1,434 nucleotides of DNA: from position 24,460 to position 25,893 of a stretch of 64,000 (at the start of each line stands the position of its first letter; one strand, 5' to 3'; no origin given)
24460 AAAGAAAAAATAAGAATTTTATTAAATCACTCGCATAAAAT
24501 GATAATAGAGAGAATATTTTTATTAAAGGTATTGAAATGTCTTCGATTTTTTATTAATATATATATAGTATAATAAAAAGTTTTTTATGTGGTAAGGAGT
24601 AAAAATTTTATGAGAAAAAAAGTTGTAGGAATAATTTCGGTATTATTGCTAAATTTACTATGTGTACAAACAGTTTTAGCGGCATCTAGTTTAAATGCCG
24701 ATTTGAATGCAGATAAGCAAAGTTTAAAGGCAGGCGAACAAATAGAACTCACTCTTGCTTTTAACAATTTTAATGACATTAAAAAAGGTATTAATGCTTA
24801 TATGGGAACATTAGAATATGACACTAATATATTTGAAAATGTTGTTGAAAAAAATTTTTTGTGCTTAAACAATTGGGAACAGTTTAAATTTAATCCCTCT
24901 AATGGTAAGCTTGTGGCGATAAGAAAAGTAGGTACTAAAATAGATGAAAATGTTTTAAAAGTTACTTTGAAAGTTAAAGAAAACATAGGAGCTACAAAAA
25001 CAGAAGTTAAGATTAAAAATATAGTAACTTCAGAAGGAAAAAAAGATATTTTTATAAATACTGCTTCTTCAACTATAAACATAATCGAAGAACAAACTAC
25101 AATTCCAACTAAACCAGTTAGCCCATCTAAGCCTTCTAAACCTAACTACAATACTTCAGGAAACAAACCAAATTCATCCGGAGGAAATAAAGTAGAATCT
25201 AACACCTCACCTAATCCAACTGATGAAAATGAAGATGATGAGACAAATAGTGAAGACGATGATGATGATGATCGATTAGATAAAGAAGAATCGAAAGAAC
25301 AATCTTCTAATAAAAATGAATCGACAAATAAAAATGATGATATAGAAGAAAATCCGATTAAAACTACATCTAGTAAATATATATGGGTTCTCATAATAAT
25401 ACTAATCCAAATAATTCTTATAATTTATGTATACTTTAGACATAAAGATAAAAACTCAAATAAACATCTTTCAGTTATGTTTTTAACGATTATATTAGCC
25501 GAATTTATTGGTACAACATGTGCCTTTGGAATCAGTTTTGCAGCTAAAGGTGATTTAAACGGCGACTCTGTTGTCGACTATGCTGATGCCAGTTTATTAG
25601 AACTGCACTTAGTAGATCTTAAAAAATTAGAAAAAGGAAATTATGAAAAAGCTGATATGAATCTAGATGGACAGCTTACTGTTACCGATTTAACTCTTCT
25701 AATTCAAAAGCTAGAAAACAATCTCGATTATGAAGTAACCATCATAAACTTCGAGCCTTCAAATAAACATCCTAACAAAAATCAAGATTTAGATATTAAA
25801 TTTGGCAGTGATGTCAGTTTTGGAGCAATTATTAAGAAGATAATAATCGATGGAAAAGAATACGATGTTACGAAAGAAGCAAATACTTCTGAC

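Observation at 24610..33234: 2,874-codon M26-type metalloprotease ORF carrying both a cohesin and a dockerin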

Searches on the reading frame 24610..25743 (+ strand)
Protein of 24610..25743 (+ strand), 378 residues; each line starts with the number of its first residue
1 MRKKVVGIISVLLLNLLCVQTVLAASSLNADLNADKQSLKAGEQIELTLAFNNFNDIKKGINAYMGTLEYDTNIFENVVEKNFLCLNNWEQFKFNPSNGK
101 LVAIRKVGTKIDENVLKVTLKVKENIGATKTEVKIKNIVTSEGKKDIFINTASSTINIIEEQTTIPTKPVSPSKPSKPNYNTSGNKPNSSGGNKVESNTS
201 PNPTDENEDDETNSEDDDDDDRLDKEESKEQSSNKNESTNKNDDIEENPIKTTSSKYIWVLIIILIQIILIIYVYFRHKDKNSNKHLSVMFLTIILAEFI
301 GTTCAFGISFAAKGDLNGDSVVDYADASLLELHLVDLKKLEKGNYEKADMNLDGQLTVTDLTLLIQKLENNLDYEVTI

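Call 31: find_homologous_proteins(query=A1, max_evalue=0.00001)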
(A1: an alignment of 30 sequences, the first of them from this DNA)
Query A1 (30 sequences) (378 aa, profile of the alignment): 39 proteins with E <= 0.00001 among 8000 candidates.
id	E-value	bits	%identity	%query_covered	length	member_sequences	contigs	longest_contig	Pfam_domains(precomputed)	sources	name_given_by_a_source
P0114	1.2e-103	365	34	97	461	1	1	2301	PF00404.25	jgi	jgi:hypothetical protein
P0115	7.1e-100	353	45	100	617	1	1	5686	PF00404.25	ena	-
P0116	2.7e-92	328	38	39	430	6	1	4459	PF00404.25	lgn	-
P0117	5.4e-90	320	30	95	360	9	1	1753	PF00404.25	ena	-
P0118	8.0e-66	241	48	34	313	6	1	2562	PF00404.25,PF00963.25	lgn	-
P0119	8.0e-60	221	55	52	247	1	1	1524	PF00963.25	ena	-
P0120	2.4e-59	219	53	54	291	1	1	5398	-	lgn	-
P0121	5.9e-59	218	50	54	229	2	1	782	-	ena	-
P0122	1.4e-57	214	53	48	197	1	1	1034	PF00963.25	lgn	-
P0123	8.6e-54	201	43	45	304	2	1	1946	PF00404.25,PF00963.25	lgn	-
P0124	2.2e-53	200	42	44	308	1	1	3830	-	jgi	jgi:hypothetical protein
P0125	5.3e-53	198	49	53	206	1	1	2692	PF00963.25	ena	-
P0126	3.5e-52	196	41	45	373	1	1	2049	PF00963.25,PF01510.31,PF08239.18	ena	-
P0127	9.3e-52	194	44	48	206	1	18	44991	PF00963.25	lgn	-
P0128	3.5e-44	169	38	36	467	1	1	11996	PF09818.16,PF00963.25,PF00005.34,PF02463.26,PF13304.13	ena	-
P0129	3.6e-42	163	-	-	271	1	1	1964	PF00963.25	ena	-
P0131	6.4e-37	146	27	38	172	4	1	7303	PF00963.25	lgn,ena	-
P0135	9.5e-29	119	31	40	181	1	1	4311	PF00963.25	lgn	-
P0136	5.2e-28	116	34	35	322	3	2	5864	PF00404.25,PF00963.25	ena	-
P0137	8.5e-28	116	32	44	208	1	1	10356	PF00963.25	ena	-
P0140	7.4e-26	109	31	34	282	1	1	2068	PF00963.25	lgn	-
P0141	9.5e-26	109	31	31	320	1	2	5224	PF00404.25,PF00963.25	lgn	-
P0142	1.2e-25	109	31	34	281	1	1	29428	PF00963.25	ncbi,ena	-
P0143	1.2e-25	108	25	43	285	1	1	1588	PF00963.25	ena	-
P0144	1.9e-25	108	26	43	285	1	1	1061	PF00963.25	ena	-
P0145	2.7e-25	107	29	31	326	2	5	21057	PF00404.25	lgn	-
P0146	1.2e-19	89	29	49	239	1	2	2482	PF00963.25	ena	-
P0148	4.0e-16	77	33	34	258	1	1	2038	PF16118.11,PF00963.25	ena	-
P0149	5.1e-15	74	28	37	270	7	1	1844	PF00963.25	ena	-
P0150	9.0e-13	66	31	33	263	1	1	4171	PF00963.25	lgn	-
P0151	2.2e-9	55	29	37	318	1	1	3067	PF00963.25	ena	-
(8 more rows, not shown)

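Call 39: search_solved_structures(query=window:24610-25743:+, max_evalue=1)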
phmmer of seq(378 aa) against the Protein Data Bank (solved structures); distinct sequences matched with E-value up to 1: 14.
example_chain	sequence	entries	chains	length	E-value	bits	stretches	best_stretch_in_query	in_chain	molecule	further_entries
2y3n_B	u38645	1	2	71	0.00061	22.5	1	312-371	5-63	CELLULOSOMAL FAMILY-48 PROCESSIVE GLYCOSIDE HYDROLASE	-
2yik_A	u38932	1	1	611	0.0073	19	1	313-366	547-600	ENDOGLUCANASE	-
9vsc_A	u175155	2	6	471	0.037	16.6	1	239-335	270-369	Vacuolar cation/proton exchanger 1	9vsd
9vsa_A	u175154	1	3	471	0.038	16.6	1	239-335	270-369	Vacuolar cation/proton exchanger 1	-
4fl4_A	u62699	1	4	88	0.053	16.1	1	313-368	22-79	Glycoside hydrolase family 9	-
6kg9_A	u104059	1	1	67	0.069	15.8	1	312-372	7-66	And cellulose-binding endoglucanase family 9 CelL ortholog dockerin domain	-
1daq_A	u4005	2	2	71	0.11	15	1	312-371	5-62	ENDOGLUCANASE SS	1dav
2mte_A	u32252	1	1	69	0.13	14.8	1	313-371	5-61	Cellulose 1,4-beta-cellobiosidase (reducing end) CelS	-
5lxv_B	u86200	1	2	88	0.17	14.5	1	312-364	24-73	Carbohydrate-binding protein WP_009985128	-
6kgc_B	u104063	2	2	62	0.23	14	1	313-371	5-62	And cellulose-binding endoglucanase family 9 CelL ortholog dockerin domain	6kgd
1ohz_B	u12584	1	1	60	0.27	13.8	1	314-366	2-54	ENDO-1,4-BETA-XYLANASE Y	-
6kge_D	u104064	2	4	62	0.31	13.6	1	313-371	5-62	And cellulose-binding endoglucanase family 9 CelL ortholog dockerin domain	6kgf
2ccl_B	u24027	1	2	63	0.55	12.8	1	313-366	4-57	ENDO-1,4-BETA-XYLANASE Y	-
4dh2_B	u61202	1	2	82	0.87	12.1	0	314-348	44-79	Dockerin type 1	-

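Call 40: predict_structure(alignment_id=A1)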
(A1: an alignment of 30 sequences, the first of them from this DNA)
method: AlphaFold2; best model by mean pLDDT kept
length: 378 residues; sequences in the alignment: 30
mean_pLDDT: 77.6   pTM: 0.65
mean pLDDT of the five models: 77.6, 75.8, 75.5, 75.4, 75.1
residues with pLDDT >= 90: 183; 70-90: 78; 50-70: 42; < 50: 75
segments of 3 or more residues with pLDDT < 50: 180-187, 189-203, 205-244, 246-254
pLDDT, mean of each block of 10 residues (from residue 1): 77 74 79 96 97 93 98 97 96 97 95 97 95 98 93 95 58 51 45 42 42 41 39 39 45 56 76 75 74 81 81 91 95 97 94 94 93 59
secondary structure, 60 per line:
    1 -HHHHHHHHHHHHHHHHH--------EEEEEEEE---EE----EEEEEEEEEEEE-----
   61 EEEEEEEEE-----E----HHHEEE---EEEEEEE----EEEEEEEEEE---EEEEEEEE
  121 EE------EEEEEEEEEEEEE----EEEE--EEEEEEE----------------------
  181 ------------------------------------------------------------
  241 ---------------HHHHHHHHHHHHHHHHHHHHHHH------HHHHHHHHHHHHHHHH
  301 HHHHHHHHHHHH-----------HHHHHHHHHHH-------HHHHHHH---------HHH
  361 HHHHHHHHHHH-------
elements in order: H2-18 E27-34 E44-55 E61-69 E83-85 E89-95 E100-109 E113-122 E129-141 E146-149 E152-158 H256-278 H285-312 H324-334 H342-348 H358-371

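Call 47: fold_search(model_id=the predicted structure, library=pdb)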
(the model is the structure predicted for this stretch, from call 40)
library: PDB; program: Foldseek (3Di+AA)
matches with E <= 10: 1917; with E <= 0.001: 145
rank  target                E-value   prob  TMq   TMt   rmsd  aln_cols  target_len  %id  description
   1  2vo8                  5.1e-09  1.00  0.32  0.83   2.4       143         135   17  Cohesin module from Clostridium perfringens ATCC13124 family 33 glycoside hydrolase. (released 2008-09-02)
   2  4dh2_A                6.1e-09  1.00  0.28  0.61   4.1       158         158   16  Crystal structure of Coh-OlpC(Cthe_0452)-Doc435(Cthe_0435) complex: A novel type I Cohesin-Dockerin complex from Clost (released 2012-11-28)
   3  4uyp_A                1.6e-08  1.00  0.27  0.64   4.5       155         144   17  High resolution structure of the third cohesin ScaC in complex with the ScaB dockerin with a mutation in the N-termina (released 2015-04-15)
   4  4dh2_C                1.9e-08  1.00  0.27  0.58   4.5       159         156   16  Crystal structure of Coh-OlpC(Cthe_0452)-Doc435(Cthe_0435) complex: A novel type I Cohesin-Dockerin complex from Clost (released 2012-11-28)
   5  5lxv_C                2.1e-08  1.00  0.28  0.57   3.7       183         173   14  Crystal structure of Ruminococcus flavefaciens scaffoldin C cohesin in complex with a dockerin from an uncharacterized (released 2016-10-19)
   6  4uyp_C                2.4e-08  1.00  0.26  0.62   4.7       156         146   16  High resolution structure of the third cohesin ScaC in complex with the ScaB dockerin with a mutation in the N-termina (released 2015-04-15)
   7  2jh2_A                2.9e-08  1.00  0.29  0.74   3.3       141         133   20  X-ray crystal structure of a cohesin-like module from Clostridium perfringens (released 2007-11-06)
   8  6kgd_A                3.6e-08  1.00  0.28  0.66   3.5       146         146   14  Crystal structure of CaDoc0917(R49D)-CaCohA2 complex at pH 8.0 (released 2020-07-08)
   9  6kgf_C                3.9e-08  1.00  0.29  0.67   3.2       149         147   13  Crystal structure of CaDoc0917(R16D)-CaCohA2 complex at pH 8.2 (released 2020-07-08)
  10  3ul4_A                4.3e-08  1.00  0.28  0.67   3.5       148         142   16  Crystal structure of Coh-OlpA(Cthe_3080)-Doc918(Cthe_0918) complex: A novel type I Cohesin-Dockerin complex from Clost (released 2012-11-28)
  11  6kgf_A                5.8e-08  1.00  0.29  0.69   3.3       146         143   14  Crystal structure of CaDoc0917(R16D)-CaCohA2 complex at pH 8.2 (released 2020-07-08)
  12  5lxv_A                6.2e-08  1.00  0.27  0.55   3.9       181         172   14  Crystal structure of Ruminococcus flavefaciens scaffoldin C cohesin in complex with a dockerin from an uncharacterized (released 2016-10-19)
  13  4ums                  7.0e-08  1.00  0.26  0.57   5.0       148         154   18  The crystal structure of the seventh ScaB type I cohesin from Pseudobacteroides cellulosolvens (released 2015-05-06)
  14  6kgc_A                9.4e-08  1.00  0.28  0.66   3.5       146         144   14  Crystal structure of CaDoc0917(R49D)-CaCohA2 complex at pH 5.4 (released 2020-07-08)
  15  2jh2_C                1.1e-07  1.00  0.27  0.71   4.1       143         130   22  X-ray crystal structure of a cohesin-like module from Clostridium perfringens (released 2007-11-06)
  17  2jh2_B                1.3e-07  1.00  0.30  0.76   3.1       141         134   22  X-ray crystal structure of a cohesin-like module from Clostridium perfringens (released 2007-11-06)
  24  1aoh_A                3.1e-07  1.00  0.27  0.62   4.0       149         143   15  SINGLE COHESIN DOMAIN FROM THE SCAFFOLDING PROTEIN CIPA OF THE CLOSTRIDIUM THERMOCELLUM CELLULOSOME (released 1998-07-08)
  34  1aoh_B                3.1e-06  1.00  0.27  0.60   4.3       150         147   12  SINGLE COHESIN DOMAIN FROM THE SCAFFOLDING PROTEIN CIPA OF THE CLOSTRIDIUM THERMOCELLUM CELLULOSOME (released 1998-07-08)
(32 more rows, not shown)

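Call 48: search_protein_representatives(alignment_id=A1)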
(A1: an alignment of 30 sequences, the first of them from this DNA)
Query: 30 sequences, 352 profile positions. Proteins with E-value up to 0.001 (for the whole library): 17286; up to 1e-10: 2385; up to 1e-30: 343. The best 150 are listed.
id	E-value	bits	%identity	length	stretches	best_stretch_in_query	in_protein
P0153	4.7e-115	400.9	-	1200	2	1-352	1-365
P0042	1.0e-110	386.6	-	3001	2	1-352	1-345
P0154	9.0e-107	373.7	-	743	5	2-159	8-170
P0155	5.3e-106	371.1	-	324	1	1-346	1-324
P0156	7.8e-105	367.3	-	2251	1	1-352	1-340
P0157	3.1e-104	365.3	-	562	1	1-352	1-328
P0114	3.9e-104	365.0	-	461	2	1-209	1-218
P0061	1.2e-103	363.4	-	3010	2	1-352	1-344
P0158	1.0e-102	360.3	-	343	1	1-350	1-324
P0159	1.2e-102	360.1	-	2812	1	2-352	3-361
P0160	1.1e-100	353.7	-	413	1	11-352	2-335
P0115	2.3e-100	352.6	-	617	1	1-352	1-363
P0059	8.2e-100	350.8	-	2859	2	6-351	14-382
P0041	5.3e-99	348.1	-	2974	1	1-352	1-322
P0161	3.1e-98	345.6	-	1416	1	1-352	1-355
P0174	3.0e-83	296.3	-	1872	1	1-348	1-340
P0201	2.5e-67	243.9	-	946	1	1-345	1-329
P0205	5.4e-65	236.3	-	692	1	1-346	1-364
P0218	2.8e-59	217.5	-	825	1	1-343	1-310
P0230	3.8e-57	210.5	-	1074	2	1-222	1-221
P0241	1.6e-53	198.5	-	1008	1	1-344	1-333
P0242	2.7e-53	197.8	-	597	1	1-345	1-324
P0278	1.5e-45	172.4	-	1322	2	1-291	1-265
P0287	1.9e-43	165.4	-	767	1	2-345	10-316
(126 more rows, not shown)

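Call 51: search_protein_families(library=pfam, proteins=[P0174, P0201, P0205, P0218, P0241, P0242, P0278, P0287, P0230], max_evalue=0.0001)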
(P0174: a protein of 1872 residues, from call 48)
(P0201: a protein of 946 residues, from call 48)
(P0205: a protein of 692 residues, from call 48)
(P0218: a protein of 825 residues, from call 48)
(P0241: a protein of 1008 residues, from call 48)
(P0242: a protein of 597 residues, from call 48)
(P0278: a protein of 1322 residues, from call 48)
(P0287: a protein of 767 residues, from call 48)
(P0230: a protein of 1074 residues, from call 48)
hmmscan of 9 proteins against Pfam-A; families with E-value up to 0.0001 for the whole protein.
P0174 (1872 aa): 3 families
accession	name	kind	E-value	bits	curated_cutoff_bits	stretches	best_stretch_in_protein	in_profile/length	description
PF16116.10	DUF4832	-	2.8e-51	174.8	29.2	1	544-761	1-216/216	Domain of unknown function (DUF4832)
PF16173.10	DUF4874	-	2.4e-34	118.8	30.1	1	358-518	1-158/159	Domain of unknown function (DUF4874)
PF00404.24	Dockerin_1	-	1.2e-05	25.8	22.9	1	283-335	4-56/57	Dockerin type I domain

P0201 (946 aa): 4 families
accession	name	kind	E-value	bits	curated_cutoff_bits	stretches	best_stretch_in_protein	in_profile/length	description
PF15902.12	Sortilin-Vps10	-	1.5e-12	47.5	33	1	403-548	3-117/446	Sortilin, neurotensin receptor 3,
PF02012.26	BNR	-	4.9e-12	44.4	27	0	668-678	2-12/12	BNR/Asp-box repeat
PF00404.24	Dockerin_1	-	3.2e-07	30.9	22.9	1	273-326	1-56/57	Dockerin type I domain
PF00963.24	Cohesin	-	1.4e-05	25.7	24.1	1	35-145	7-127/139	Cohesin domain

P0205 (692 aa): 2 families
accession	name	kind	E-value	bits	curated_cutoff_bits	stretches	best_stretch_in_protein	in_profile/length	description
PF00150.24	Cellulase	-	1.3e-56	192.6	23.5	1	396-665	6-269/272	Cellulase (glycosyl hydrolase family 5)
PF00404.24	Dockerin_1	-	6.7e-08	33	22.9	1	308-361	2-57/57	Dockerin type I domain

P0218 (825 aa): 4 families
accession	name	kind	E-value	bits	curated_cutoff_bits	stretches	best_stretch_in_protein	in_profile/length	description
PF15902.12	Sortilin-Vps10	-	7.5e-14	51.8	33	1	372-481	3-108/446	Sortilin, neurotensin receptor 3,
PF02012.26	BNR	-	7.1e-13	46.9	27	0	423-433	1-11/12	BNR/Asp-box repeat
PF00404.24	Dockerin_1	-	1.3e-08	35.3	22.9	1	257-308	2-55/57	Dockerin type I domain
PF13810.12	DUF4185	-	2.1e-05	24.3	39.5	0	648-708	128-183/309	Domain of unknown function (DUF4185)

P0241 (1008 aa): 1 family
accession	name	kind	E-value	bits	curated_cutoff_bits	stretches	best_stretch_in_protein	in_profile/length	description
PF00404.24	Dockerin_1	-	1.3e-09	38.6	22.9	1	277-330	2-55/57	Dockerin type I domain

P0242 (597 aa): 1 family
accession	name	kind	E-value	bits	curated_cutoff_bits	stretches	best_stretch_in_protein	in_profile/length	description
PF00404.24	Dockerin_1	-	5.5e-09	36.5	22.9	1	269-321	4-56/57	Dockerin type I domain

P0278 (1322 aa): 6 families
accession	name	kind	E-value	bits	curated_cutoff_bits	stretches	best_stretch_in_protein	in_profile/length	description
PF02368.24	Big_2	-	1.5e-71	236.8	22.8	7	920-983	14-78/79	Bacterial Ig-like domain (group 2)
PF22359.2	Big-like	-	1.3e-12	48.1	27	0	764-806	5-46/48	Bacterial Ig-like domain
PF00963.24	Cohesin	-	1.3e-07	32.3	24.1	1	28-143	3-129/139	Cohesin domain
PF21461.3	HL_N-beta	-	7.3e-07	29.3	27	0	677-711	19-50/57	Hyaluronate lyase, N-terminal beta-sheet domain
PF00404.24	Dockerin_1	-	8.9e-07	29.5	22.9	1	328-376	8-56/57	Dockerin type I domain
PF21764.3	Invasin_D4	-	4.3e-05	24.4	27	0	572-606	27-59/88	Invasin, domain 4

P0287 (767 aa): 1 family
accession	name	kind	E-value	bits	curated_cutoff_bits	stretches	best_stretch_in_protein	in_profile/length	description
PF00150.24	Cellulase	-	8.5e-54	183.3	23.5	1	470-738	10-267/272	Cellulase (glycosyl hydrolase family 5)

P0230 (1074 aa): 4 families
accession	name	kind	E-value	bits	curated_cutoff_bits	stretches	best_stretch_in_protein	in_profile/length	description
PF15902.12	Sortilin-Vps10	-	2.1e-18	66.8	33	2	586-686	3-111/446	Sortilin, neurotensin receptor 3,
PF02012.26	BNR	-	2.6e-16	57.3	27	0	675-686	1-12/12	BNR/Asp-box repeat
PF00404.24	Dockerin_1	-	2.8e-08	34.3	22.9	1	316-368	1-55/57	Dockerin type I domain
PF24316.1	Tli3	-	3e-05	24.8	27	0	865-924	52-112/129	T6SS Tli3 immunity protein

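Call 74: predict_structure(alignment_id=A3)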
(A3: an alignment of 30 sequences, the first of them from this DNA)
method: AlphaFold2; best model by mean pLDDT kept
length: 354 residues; sequences in the alignment: 30
mean_pLDDT: 78.8   pTM: 0.66
mean pLDDT of the five models: 78.8, 78.6, 78.6, 77.7, 77.3
residues with pLDDT >= 90: 189; 70-90: 59; 50-70: 31; < 50: 75
segments of 3 or more residues with pLDDT < 50: 156-220, 222-229
pLDDT, mean of each block of 10 residues (from residue 1): 95 96 98 95 98 98 96 98 95 98 96 96 97 82 60 48 43 43 38 40 37 43 46 73 80 73 79 84 84 93 97 96 94 97 80 58
secondary structure, 60 per line:
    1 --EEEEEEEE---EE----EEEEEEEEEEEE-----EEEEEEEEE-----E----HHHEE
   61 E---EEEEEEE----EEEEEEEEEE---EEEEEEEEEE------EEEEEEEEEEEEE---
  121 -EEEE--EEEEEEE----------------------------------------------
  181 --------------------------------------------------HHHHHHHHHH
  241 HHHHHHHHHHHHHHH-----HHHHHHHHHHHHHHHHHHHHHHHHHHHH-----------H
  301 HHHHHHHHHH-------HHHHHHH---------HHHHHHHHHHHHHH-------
elements in order: E3-10 E20-31 E37-45 E59-61 E65-71 E76-85 E89-98 E105-117 E122-125 E128-134 H231-255 H261-288 H300-310 H318-324 H334-347

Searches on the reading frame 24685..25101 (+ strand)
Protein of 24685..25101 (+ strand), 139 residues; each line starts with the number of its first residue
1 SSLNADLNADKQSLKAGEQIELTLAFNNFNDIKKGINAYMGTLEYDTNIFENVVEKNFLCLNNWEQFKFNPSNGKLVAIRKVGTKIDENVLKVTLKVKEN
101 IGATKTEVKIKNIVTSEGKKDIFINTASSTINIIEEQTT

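Call 6: search_protein_families(library=pfam, proteins=[window:24685-25101:+], max_evalue=10)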
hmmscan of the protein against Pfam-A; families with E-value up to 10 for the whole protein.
seq(139 aa): 3 families
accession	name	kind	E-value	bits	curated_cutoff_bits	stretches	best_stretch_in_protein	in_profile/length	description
PF00963.24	Cohesin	-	4.8e-10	40.2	24.1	1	9-133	5-139/139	Cohesin domain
PF23863.2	CdsD_PD1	-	0.11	12.9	33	1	66-92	9-35/50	CdsD PD1 domain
PF09099.16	Qn_am_d_aIII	-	0.15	12.8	22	1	77-119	18-61/82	Quinohemoprotein amine dehydrogenase, alpha subunit domain III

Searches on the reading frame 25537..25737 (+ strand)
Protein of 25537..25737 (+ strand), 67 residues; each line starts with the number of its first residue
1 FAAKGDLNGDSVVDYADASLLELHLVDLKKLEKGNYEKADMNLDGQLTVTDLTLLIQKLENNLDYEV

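Call 6: search_protein_families(library=pfam, proteins=[window:25537-25737:+], max_evalue=10)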
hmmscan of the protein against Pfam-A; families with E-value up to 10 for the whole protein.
seq(67 aa): 2 families
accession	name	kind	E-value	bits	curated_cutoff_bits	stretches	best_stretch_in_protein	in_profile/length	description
PF00404.24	Dockerin_1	-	5.4e-11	43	22.9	1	4-59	1-56/57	Dockerin type I domain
PF00036.39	EF-hand_1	-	0.063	13.3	25.4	1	37-58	7-28/29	EF hand domain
